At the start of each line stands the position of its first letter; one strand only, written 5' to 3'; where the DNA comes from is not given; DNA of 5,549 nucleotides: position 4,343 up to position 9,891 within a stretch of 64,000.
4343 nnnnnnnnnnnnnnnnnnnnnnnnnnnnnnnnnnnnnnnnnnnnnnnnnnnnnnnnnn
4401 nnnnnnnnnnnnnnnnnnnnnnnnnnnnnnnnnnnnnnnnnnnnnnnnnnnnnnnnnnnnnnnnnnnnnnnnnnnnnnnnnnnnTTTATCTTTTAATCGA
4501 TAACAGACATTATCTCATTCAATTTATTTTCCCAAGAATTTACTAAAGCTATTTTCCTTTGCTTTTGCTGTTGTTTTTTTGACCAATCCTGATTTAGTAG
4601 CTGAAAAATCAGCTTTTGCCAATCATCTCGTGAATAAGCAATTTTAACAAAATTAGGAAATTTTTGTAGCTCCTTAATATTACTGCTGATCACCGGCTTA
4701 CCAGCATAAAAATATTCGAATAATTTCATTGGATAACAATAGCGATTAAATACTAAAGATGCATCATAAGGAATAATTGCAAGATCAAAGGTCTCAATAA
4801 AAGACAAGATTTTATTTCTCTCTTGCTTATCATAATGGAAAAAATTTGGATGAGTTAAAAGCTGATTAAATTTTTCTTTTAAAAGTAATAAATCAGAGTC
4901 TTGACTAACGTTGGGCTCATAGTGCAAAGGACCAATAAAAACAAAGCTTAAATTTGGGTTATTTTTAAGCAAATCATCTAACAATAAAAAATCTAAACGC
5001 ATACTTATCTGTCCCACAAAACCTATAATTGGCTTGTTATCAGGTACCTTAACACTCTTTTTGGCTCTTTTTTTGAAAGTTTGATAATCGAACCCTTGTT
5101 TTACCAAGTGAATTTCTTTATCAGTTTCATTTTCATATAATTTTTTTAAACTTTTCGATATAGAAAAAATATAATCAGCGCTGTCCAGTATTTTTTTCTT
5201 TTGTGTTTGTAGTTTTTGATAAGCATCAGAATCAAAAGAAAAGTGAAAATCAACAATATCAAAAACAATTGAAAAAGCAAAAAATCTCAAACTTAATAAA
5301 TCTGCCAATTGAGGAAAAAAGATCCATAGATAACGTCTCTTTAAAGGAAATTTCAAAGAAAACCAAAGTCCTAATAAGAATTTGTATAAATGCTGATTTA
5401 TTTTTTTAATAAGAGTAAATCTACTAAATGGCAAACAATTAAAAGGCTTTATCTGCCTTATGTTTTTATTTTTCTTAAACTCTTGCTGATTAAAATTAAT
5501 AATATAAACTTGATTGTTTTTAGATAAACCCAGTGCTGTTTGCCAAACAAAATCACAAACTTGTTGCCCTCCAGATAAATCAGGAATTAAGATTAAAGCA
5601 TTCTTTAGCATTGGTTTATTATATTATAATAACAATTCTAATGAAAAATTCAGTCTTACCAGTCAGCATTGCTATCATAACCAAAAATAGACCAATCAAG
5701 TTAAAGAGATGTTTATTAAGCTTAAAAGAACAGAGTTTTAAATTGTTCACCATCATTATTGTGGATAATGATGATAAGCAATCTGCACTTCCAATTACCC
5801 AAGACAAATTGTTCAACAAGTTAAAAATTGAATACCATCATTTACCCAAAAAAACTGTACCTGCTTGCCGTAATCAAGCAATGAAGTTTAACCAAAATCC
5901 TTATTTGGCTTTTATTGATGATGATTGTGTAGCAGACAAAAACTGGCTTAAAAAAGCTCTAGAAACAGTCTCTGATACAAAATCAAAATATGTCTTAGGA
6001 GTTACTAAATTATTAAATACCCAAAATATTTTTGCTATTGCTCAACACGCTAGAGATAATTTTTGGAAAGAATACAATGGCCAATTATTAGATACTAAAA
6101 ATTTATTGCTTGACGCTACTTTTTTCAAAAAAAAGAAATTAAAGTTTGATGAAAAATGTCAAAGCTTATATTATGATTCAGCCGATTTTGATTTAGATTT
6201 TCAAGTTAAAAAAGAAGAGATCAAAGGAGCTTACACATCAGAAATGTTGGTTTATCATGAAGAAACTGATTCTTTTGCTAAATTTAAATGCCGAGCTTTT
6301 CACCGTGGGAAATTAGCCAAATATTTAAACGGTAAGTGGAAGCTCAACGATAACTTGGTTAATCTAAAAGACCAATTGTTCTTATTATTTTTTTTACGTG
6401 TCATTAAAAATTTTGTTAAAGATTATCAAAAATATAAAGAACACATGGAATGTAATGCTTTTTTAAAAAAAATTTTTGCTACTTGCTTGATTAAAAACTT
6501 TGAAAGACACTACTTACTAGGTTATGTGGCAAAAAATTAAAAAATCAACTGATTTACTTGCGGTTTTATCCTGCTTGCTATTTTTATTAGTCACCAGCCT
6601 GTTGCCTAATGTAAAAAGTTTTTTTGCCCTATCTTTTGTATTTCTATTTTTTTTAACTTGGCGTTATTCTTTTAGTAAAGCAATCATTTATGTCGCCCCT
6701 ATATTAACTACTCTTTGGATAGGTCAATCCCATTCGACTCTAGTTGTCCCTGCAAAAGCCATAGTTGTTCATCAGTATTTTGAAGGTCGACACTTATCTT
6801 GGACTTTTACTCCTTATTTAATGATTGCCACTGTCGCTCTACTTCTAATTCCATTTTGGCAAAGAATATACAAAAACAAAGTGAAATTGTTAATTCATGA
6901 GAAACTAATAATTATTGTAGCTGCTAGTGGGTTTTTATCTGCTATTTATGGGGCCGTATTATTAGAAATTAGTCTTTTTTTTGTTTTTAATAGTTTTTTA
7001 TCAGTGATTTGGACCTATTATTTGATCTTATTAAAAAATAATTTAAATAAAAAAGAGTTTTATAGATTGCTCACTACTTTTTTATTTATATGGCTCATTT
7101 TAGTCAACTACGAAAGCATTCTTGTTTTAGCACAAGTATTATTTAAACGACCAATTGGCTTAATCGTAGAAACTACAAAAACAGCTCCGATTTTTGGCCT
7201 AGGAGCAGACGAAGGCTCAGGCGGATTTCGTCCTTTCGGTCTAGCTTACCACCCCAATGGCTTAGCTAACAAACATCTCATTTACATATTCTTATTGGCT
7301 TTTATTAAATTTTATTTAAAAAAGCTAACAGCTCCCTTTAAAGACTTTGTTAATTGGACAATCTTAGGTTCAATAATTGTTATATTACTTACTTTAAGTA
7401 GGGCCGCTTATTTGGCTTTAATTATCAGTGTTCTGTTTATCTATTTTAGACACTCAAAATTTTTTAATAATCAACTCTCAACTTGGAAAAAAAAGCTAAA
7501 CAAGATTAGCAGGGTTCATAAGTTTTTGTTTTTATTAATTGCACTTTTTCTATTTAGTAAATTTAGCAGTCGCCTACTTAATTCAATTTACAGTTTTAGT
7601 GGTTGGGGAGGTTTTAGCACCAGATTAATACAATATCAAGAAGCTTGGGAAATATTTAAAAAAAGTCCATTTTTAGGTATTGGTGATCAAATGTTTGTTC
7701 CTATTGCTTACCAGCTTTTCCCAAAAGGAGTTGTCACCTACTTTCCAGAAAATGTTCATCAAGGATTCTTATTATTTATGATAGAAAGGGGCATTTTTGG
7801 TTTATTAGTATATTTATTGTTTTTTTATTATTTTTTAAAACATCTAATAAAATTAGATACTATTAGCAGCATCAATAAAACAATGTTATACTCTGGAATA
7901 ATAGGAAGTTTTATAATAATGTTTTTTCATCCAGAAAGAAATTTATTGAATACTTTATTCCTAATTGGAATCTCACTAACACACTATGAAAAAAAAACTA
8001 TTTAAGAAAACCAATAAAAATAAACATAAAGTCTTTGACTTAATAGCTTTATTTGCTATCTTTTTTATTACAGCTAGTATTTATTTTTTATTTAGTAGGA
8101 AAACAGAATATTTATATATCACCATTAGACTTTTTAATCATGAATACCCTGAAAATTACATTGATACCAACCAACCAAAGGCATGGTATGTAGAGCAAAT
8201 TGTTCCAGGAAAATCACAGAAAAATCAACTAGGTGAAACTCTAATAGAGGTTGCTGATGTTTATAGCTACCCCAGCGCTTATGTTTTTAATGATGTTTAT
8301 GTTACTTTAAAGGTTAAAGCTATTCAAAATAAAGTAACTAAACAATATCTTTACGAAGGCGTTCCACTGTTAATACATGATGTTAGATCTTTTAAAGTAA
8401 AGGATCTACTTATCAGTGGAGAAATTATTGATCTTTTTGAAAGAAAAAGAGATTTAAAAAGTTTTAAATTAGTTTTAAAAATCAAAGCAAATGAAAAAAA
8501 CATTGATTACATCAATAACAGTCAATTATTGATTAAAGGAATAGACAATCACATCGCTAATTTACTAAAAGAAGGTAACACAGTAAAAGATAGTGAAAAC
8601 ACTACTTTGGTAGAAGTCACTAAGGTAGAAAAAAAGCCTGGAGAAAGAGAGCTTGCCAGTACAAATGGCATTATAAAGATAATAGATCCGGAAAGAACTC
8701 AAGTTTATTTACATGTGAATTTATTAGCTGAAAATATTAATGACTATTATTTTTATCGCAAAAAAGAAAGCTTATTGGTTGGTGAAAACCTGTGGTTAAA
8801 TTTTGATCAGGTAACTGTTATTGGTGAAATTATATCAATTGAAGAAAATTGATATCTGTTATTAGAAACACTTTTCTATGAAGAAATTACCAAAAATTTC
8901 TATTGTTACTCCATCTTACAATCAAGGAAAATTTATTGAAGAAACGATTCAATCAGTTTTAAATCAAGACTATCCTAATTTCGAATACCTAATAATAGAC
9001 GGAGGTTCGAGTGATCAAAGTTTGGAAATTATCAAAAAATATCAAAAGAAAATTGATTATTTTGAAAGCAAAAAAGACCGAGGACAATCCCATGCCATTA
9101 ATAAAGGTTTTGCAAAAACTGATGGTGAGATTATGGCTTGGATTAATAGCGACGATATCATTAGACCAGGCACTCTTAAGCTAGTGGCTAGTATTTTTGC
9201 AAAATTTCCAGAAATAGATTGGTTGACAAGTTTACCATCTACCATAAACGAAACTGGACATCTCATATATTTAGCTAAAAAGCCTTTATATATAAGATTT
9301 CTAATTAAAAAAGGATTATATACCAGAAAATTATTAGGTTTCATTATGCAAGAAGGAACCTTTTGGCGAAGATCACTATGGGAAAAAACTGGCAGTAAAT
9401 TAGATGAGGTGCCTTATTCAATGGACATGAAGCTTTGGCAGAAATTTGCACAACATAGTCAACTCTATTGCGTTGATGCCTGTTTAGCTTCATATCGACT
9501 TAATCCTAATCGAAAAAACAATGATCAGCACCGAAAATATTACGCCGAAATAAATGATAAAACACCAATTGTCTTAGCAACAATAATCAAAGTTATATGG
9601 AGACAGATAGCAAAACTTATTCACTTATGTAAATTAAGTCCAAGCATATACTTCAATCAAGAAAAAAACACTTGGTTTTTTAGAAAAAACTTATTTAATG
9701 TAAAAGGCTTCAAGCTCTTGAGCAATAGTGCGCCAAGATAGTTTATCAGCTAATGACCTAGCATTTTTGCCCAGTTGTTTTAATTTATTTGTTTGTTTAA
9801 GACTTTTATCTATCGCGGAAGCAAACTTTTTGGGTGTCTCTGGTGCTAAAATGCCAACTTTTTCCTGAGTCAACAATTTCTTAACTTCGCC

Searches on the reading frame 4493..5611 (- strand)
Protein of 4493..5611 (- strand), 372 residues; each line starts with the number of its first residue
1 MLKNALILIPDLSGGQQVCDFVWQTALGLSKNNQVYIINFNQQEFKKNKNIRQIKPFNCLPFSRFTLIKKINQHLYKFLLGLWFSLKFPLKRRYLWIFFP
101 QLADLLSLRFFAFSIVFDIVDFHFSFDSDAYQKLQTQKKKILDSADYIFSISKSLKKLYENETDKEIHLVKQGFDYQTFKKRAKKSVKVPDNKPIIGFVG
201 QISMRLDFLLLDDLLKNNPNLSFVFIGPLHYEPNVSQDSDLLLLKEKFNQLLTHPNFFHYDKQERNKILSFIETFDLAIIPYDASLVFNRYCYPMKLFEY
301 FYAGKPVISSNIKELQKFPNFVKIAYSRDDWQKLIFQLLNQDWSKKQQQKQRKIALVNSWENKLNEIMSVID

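Call 10: search_protein_families(library=pfam, proteins=[window:4493-5611:-], max_evalue=0.01)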
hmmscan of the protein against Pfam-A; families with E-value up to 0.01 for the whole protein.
window:4493-5611:- (372 aa): 2 families
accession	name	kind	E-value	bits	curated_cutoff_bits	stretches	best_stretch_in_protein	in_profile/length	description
PF00534.26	Glycos_transf_1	-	1.9e-07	31.2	26.4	1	181-313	3-125/172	Glycosyl transferases group 1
PF13692.12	Glyco_trans_1_4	-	0.00076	20.2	27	1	194-314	2-110/142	Glycosyl transferases group 1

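Call 40: search_solved_structures(query=window:4493-5611:-, max_evalue=0.001)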
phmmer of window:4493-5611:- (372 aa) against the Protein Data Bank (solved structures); distinct sequences matched with E-value up to 0.001: 0.
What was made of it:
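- Tried and rejected: PDB sequence search with the adjacent GT4 found nothing at E<=0.001 (call 40).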

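Call 41: search_protein_families(library=ncbifam, proteins=[window:4493-5611:-], max_evalue=0.0001)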
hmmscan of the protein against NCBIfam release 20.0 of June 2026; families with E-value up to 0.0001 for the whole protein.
window:4493-5611:- (372 aa): 1 family
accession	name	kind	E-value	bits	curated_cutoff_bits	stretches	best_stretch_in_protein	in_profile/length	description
NF047676.1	TeichurnBiosyTuaH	equivalog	6.8e-30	104.2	550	1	50-370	60-383/384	teichuronic acid biosynthesis protein TuaH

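Call 69: find_homologous_proteins(query=window:4493-5611:-, max_evalue=1e-30)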
Query window:4493-5611:- (372 aa): 117 proteins with E <= 1e-30 among 4142 candidates.
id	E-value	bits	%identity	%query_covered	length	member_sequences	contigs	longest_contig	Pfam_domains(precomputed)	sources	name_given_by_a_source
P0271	2.1e-242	822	100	100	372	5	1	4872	PF00534.27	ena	-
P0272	3.4e-133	462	57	100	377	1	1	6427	PF00534.27,PF13692.13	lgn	-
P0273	3.6e-127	443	57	100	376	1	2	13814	PF00534.27,PF13692.13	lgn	-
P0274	1.5e-125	437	56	100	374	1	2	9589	PF00534.27,PF13692.13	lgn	-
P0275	3.7e-125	436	55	100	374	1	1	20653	PF00534.27,PF13692.13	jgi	-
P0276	3.5e-124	433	55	100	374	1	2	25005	PF00534.27,PF13692.13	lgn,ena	-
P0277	8.4e-102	359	46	99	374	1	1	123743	PF00534.27,PF13692.13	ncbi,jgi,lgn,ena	-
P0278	2.3e-101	358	47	99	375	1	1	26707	PF00534.27,PF13692.13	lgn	-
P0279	6.8e-96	340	43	99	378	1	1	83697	PF00534.27,PF13692.13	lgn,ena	-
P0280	8.2e-96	339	47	99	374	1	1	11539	PF00534.27,PF13692.13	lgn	-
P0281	1.1e-95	339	44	99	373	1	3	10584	PF00534.27,PF13692.13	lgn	-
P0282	1.0e-93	333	47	99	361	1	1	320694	PF00534.27,PF13524.13,PF13692.13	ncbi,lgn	-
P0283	2.4e-90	321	45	99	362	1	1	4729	PF00534.27,PF13524.13,PF13692.13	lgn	-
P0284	1.5e-89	319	46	99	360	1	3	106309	PF00534.27,PF13692.13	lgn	-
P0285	5.1e-89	317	45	100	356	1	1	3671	PF00534.27,PF13692.13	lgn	-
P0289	1.9e-79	286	41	99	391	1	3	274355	PF00534.27,PF13692.13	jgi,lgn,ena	-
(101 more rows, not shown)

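Call 70: find_encoding_contigs(protein=P0282, flank=6000, max_places=1)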
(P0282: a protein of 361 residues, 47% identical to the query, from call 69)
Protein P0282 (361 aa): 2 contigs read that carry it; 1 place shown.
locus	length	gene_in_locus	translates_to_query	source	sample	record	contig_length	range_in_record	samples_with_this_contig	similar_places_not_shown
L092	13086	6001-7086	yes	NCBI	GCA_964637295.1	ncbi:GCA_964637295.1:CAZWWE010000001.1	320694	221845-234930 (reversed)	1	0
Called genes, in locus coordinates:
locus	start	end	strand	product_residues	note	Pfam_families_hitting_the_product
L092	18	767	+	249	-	PF03808:Glyco_tran_WecG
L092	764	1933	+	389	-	PF00534:Glycos_transf_1, PF13692:Glyco_trans_1_4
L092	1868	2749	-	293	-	PF00535:Glycos_transf_2, PF10111:Glyco_tranf_2_2 (weak), PF13641:Glyco_tranf_2_3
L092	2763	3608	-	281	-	-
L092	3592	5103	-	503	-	PF04932:Wzy_C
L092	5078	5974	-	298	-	PF00535:Glycos_transf_2, PF13641:Glyco_tranf_2_3 (weak)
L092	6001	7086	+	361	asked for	PF00534:Glycos_transf_1, PF13692:Glyco_trans_1_4, PF13524:Glyco_trans_1_2 (faint)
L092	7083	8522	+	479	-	-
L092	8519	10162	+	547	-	-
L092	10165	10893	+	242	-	PF05148:Methyltransf_8 (weak), PF05401:NodS (weak), PF13489:Methyltransf_23, PF01209:Ubie_methyltran (weak), PF13847:Methyltransf_31, PF08241:Methyltransf_11, PF08242:Methyltransf_12, PF13649:Methyltransf_25, +3 more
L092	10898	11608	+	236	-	PF00535:Glycos_transf_2, PF10111:Glyco_tranf_2_2 (weak), PF13641:Glyco_tranf_2_3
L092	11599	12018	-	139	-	-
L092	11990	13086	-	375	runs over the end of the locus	PF00155:Aminotran_1_2, PF01041:DegT_DnrJ_EryC1, PF00266:Aminotran_5, PF01053:Cys_Met_Meta_PP, PF01212:Beta_elim_lyase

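Call 71: find_encoding_contigs(protein=P0289, flank=6000, max_places=1)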
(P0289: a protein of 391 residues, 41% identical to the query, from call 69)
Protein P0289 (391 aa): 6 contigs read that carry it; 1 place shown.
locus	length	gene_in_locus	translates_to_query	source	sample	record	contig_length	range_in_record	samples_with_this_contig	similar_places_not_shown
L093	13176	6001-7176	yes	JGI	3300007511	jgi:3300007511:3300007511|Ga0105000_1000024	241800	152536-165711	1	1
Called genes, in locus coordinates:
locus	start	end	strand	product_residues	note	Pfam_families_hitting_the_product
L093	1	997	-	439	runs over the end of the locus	PF13439:Glyco_transf_4 (faint), PF13692:Glyco_trans_1_4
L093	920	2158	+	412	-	PF13439:Glyco_transf_4 (faint), PF00534:Glycos_transf_1, PF13692:Glyco_trans_1_4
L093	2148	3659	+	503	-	-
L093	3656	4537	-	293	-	-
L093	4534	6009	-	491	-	PF04932:Wzy_C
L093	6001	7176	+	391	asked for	PF00534:Glycos_transf_1, PF13692:Glyco_trans_1_4 (weak)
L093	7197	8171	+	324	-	PF03214:RGP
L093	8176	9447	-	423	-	PF00282:Pyridoxal_deC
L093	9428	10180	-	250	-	PF13578:Methyltransf_24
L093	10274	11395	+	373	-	PF00478:IMPDH, PF00977:His_biosynth (faint), PF01070:FMN_dh, PF03060:NMO, PF01645:Glu_synthase (weak)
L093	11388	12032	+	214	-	PF00702:Hydrolase, PF13419:HAD_2, PF13242:Hydrolase_like (weak)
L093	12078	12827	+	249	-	PF01061:ABC2_membrane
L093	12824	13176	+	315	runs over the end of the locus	PF01156:IU_nuc_hydro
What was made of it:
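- The neighbouring GT4 also occurs with the same core module but without a GME within 6 kb (L092, L093; calls 70, 71), so it is not obligately GME-dependent. The GT4 and the core module occur without GME in L092 and L093 (calls 70, 71).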

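Call 72: find_encoding_contigs(protein=P0284, flank=6000, max_places=1)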
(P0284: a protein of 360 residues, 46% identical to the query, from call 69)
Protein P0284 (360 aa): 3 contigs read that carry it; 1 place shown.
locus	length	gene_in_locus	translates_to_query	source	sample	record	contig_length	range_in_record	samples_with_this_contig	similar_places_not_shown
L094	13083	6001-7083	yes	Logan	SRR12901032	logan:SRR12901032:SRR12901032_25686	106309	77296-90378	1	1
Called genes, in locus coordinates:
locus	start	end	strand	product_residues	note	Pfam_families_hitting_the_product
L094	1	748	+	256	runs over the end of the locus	PF03808:Glyco_tran_WecG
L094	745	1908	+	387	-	PF13439:Glyco_transf_4 (weak), PF13579:Glyco_trans_4_4 (weak), PF00534:Glycos_transf_1, PF13692:Glyco_trans_1_4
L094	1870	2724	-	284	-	PF00535:Glycos_transf_2, PF10111:Glyco_tranf_2_2 (weak), PF13641:Glyco_tranf_2_3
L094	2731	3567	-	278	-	-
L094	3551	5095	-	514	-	PF04932:Wzy_C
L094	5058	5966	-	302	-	PF00535:Glycos_transf_2, PF13641:Glyco_tranf_2_3 (weak)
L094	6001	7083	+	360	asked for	PF00534:Glycos_transf_1, PF13692:Glyco_trans_1_4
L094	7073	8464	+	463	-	PF13231:PMT_2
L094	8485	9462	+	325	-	PF01073:3Beta_HSD, PF01370:Epimerase, PF05368:NmrA (weak), PF13460:NAD_binding_10 (weak), PF16363:GDP_Man_Dehyd, PF07993:NAD_binding_4 (weak)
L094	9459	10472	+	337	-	PF13472:Lipase_GDSL_2 (weak)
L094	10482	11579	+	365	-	-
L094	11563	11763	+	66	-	-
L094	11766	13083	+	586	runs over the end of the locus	PF02543:Carbam_trans_N, PF16861:Carbam_trans_C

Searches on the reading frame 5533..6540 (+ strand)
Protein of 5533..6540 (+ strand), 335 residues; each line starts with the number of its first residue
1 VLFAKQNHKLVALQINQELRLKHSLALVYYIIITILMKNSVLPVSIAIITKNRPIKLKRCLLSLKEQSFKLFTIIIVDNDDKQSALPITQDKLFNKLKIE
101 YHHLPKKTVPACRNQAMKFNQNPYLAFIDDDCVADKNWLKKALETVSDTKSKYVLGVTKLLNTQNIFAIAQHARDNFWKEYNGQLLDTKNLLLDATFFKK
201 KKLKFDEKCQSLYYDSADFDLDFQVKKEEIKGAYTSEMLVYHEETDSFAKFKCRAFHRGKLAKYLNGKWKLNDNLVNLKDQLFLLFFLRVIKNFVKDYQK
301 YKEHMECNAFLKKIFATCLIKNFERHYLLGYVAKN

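Call 10: search_protein_families(library=pfam, proteins=[window:5533-6540:+], max_evalue=0.01)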
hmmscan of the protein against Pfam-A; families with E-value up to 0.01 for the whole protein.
window:5533-6540:+ (335 aa): 2 families
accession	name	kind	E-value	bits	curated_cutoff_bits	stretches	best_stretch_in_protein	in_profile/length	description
PF00535.33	Glycos_transf_2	-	7.5e-19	68.7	23.3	1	45-162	1-119/168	Glycosyl transferase family 2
PF13641.12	Glyco_tranf_2_3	-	0.00021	21.8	27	1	44-251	3-220/230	Glycosyltransferase like family 2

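Call 41: search_protein_families(library=ncbifam, proteins=[window:5641-6540:+], max_evalue=0.0001)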
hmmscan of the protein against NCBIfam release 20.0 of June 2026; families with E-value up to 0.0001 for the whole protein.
window:5641-6540:+ (299 aa): 10 families
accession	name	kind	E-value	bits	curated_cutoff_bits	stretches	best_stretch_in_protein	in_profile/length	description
TIGR03965.1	mycofact_glyco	equivalog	2.7e-13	49.6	280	1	7-118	75-187/467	mycofactocin biosynthesis glycosyltransferase MftF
NF041875.1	EPS_EpsD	equivalog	1.1e-12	48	370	1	8-121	1-115/325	exopolysaccharide biosynthesis glycosyltransferase EpsD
NF038302.1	EPS_HpsE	equivalog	1.7e-10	40.4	300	1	8-108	3-109/307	hormogonium polysaccharide biosynthesis glycosyltransferase HpsE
NF038299.1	EPS_HpsN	equivalog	4.6e-09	35.7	425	1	8-112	3-108/317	hormogonium polysaccharide biosynthesis glycosyltransferase HpsN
TIGR04440.1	glyco_TIGR04440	domain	1.2e-08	35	70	1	8-111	2-107/215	TIGR00180 family glycosyltransferase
NF050050.1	ProtGlycPglI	equivalog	3.7e-07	29.8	500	1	8-110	4-104/306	GalNAc(5)-diNAcBac-PP-undecaprenol beta-1,3-glucosyltransferase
NF007482.0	PRK10073.1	equivalog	4.8e-07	29.1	423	1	1-107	1-107/334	glycosyltransferase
NF047683.1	TeichurnBiosyTuaG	equivalog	1.8e-06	27.8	400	1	8-119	8-120/252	teichuronic acid biosynthesis protein TuaG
NF041394.1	GtaseAglG_Halo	equivalog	6.6e-06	25.6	440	1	10-114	7-111/304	glucosyl-dolichyl phosphate glucuronosyltransferase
NF007453.0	PRK10018.1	equivalog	9.4e-05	22.2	382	0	8-104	8-105/280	colanic acid biosynthesis glycosyltransferase WcaA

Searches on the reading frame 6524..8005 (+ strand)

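Call 10: search_protein_families(library=pfam, proteins=[window:6524-8005:+], max_evalue=0.01)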
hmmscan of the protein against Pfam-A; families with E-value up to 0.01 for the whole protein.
window:6524-8005:+ (493 aa): 1 family
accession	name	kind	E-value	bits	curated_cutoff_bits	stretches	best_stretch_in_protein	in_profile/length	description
PF04932.20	Wzy_C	-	3.8e-20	72.6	31.7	1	280-431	3-149/149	O-Antigen ligase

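Call 41: search_protein_families(library=ncbifam, proteins=[window:6524-8005:+], max_evalue=0.0001)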
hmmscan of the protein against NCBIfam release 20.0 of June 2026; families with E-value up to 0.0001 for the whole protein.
window:6524-8005:+ (493 aa): 0 families

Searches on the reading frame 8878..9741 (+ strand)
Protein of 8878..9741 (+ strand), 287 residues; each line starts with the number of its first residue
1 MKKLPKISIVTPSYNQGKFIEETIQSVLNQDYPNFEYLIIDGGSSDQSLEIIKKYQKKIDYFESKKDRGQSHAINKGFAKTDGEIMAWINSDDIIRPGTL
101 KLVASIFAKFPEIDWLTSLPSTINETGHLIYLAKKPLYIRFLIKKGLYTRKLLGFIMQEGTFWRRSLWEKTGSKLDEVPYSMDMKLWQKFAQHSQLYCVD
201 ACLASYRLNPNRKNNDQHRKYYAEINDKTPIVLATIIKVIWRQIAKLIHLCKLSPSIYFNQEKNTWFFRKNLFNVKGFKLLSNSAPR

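Call 10: search_protein_families(library=pfam, proteins=[window:8878-9741:+], max_evalue=0.01)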
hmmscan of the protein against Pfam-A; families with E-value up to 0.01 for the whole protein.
window:8878-9741:+ (287 aa): 3 families
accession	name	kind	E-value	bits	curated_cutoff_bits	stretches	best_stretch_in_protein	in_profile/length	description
PF00535.33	Glycos_transf_2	-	3.2e-29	102.5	23.3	1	8-127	1-123/168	Glycosyl transferase family 2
PF13641.12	Glyco_tranf_2_3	-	1.2e-12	48.8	27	1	5-191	1-195/230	Glycosyltransferase like family 2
PF10111.15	Glyco_tranf_2_2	-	4.4e-10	39.9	27.3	1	9-106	2-105/276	Glycosyltransferase like family 2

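Call 41: search_protein_families(library=ncbifam, proteins=[window:8878-9741:+], max_evalue=0.0001)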
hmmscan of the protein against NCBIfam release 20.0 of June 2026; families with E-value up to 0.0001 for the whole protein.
window:8878-9741:+ (287 aa): 20 families
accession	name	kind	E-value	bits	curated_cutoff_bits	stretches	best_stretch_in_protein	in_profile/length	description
NF047683.1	TeichurnBiosyTuaG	equivalog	1.7e-20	73.8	400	1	2-101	3-105/252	teichuronic acid biosynthesis protein TuaG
TIGR03937.1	PgaC_IcaA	equivalog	1.4e-19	70.3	422.3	1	2-121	42-164/407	poly-beta-1,6-N-acetyl-D-glucosamine synthase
NF007482.0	PRK10073.1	equivalog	3.5e-18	65.7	423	1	2-100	3-103/334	glycosyltransferase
TIGR04283.1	glyco_like_mftF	equivalog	1.2e-14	54.5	182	1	7-203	1-182/221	TIGR04283 family arsenosugar biosynthesis glycosyltransferase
TIGR03111.1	glyc2_xrt_Gpos1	hypoth_equivalog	4.5e-14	52.1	363.95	1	2-119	46-168/439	TIGR03111 family XrtG-associated glycosyltransferase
NF053739.1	GlytfEpsEBac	equivalog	2.2e-12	46.6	450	1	5-99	1-99/265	glycosyltransferase EpsE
NF050050.1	ProtGlycPglI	equivalog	2.4e-12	46.8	500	1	5-104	2-106/306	GalNAc(5)-diNAcBac-PP-undecaprenol beta-1,3-glucosyltransferase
NF038299.1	EPS_HpsN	equivalog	1.1e-11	44.3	425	1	5-114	1-113/317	hormogonium polysaccharide biosynthesis glycosyltransferase HpsN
TIGR03965.1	mycofact_glyco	equivalog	3.3e-10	39.4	280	1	4-108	73-180/467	mycofactocin biosynthesis glycosyltransferase MftF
NF007453.0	PRK10018.1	equivalog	1.8e-09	37.7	382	1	2-103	3-107/280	colanic acid biosynthesis glycosyltransferase WcaA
TIGR04009.1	wcaE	equivalog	2e-09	37.1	369.2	1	7-105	3-105/248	colanic acid biosynthesis glycosyltransferase WcaE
TIGR04017.1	WcaA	equivalog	6.4e-09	35.8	495.75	1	3-103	3-106/279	colanic acid biosynthesis glycosyltransferase WcaA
NF041875.1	EPS_EpsD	equivalog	7.3e-08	32.2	370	1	7-100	1-97/325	exopolysaccharide biosynthesis glycosyltransferase EpsD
NF047588.1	GlcsyltransPgfSStrep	equivalog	2.3e-07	30.4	500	1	6-99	2-101/308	glycosyltransferase PgfS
NF038302.1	EPS_HpsE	equivalog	1.5e-06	27.4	300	1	7-97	3-101/307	hormogonium polysaccharide biosynthesis glycosyltransferase HpsE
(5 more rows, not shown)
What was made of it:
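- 8878..9741 (+): GT2 glycosyltransferase (102.5 bits). calls 10, 41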
